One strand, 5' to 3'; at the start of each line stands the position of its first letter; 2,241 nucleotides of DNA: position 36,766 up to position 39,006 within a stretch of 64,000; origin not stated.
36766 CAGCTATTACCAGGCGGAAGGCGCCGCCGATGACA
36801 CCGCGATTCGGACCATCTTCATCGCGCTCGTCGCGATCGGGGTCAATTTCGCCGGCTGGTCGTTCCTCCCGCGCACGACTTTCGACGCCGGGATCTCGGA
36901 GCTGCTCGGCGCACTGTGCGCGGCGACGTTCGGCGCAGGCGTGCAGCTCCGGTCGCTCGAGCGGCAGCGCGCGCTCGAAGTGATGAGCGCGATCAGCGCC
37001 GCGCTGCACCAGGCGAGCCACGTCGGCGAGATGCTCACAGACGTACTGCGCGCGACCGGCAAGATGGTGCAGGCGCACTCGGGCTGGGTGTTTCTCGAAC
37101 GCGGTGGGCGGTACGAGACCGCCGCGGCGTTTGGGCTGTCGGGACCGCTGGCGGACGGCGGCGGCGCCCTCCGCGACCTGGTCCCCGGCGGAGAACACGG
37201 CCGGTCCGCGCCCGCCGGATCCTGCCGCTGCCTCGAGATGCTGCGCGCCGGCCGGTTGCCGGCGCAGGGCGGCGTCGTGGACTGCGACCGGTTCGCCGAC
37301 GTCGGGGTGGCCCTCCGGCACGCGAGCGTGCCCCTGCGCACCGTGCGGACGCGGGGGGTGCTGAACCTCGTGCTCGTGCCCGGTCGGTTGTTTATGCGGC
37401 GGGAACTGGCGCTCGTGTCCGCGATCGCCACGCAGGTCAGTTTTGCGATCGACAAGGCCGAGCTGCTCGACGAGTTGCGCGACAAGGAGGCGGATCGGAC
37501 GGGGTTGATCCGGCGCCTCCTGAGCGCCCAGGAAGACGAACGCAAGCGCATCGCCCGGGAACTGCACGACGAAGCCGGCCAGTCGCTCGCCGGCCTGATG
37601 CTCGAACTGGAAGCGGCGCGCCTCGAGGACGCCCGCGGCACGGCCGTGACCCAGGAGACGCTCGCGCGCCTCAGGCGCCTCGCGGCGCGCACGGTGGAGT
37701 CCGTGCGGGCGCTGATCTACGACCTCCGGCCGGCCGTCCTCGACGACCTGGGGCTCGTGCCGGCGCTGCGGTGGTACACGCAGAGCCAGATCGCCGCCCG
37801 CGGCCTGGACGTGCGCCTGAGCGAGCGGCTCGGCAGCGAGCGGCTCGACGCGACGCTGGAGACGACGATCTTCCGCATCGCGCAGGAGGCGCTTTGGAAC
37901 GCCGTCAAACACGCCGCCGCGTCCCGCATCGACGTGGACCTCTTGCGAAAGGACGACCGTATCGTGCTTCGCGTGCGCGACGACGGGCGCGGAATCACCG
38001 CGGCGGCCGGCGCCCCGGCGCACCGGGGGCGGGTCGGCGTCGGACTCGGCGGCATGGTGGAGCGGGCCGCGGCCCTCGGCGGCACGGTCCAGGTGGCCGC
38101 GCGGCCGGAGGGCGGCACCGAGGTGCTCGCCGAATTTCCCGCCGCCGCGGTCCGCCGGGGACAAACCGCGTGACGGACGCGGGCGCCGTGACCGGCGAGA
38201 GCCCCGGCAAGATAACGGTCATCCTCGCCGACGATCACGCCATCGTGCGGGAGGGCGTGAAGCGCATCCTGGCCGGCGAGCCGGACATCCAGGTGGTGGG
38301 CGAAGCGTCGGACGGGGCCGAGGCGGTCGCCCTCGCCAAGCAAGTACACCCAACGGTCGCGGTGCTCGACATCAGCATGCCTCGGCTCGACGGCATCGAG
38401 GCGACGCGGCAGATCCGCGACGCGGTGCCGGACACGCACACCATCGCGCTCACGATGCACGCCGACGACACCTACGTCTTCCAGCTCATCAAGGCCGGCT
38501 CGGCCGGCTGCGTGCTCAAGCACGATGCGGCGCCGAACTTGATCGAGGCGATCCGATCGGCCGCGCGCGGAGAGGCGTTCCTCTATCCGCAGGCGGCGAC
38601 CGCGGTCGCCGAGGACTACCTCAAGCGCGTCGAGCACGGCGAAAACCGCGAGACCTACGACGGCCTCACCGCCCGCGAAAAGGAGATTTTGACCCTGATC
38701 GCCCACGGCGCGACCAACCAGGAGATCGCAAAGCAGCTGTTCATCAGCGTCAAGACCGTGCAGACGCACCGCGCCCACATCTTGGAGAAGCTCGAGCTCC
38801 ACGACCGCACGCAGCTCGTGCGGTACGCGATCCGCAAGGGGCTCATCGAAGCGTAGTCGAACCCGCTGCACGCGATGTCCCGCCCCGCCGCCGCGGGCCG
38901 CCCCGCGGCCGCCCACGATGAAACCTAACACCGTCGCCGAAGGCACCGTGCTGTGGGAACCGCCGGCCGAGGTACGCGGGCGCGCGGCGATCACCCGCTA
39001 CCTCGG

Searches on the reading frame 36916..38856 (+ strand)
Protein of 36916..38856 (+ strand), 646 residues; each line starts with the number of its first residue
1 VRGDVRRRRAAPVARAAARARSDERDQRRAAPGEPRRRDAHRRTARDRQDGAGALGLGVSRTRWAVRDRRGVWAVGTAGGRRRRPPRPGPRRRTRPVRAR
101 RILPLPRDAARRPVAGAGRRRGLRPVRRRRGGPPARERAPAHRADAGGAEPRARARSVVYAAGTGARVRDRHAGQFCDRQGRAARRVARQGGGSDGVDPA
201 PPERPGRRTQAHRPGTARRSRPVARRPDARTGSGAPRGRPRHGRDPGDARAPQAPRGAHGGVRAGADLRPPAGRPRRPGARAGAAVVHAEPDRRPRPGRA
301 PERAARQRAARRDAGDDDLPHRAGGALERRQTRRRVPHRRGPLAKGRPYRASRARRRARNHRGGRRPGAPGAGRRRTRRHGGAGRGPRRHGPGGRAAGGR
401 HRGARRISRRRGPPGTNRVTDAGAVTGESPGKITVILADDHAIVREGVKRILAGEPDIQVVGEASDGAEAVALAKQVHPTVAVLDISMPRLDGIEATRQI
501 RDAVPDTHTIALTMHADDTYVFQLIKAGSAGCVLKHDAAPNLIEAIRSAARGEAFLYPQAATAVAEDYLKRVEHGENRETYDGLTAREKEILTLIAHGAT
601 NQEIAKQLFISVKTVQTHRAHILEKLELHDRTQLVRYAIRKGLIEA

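Call 49: search_protein_families(library=pfam, proteins=[window:36916-38856:+], max_evalue=0.001)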
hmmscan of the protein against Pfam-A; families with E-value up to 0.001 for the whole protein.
window:36916-38856:+ (646 aa): 3 families
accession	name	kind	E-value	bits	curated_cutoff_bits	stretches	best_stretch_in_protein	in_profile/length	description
PF00072.30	Response_reg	-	7e-24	84.6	30.2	1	435-547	1-111/111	Response regulator receiver domain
PF00196.25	GerE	-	1.4e-21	76.3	23.5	1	583-638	2-57/57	Bacterial regulatory proteins, luxR family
PF08281.18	Sigma70_r4_2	-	2.7e-06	27.4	25.7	1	583-626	10-54/54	Sigma-70, region 4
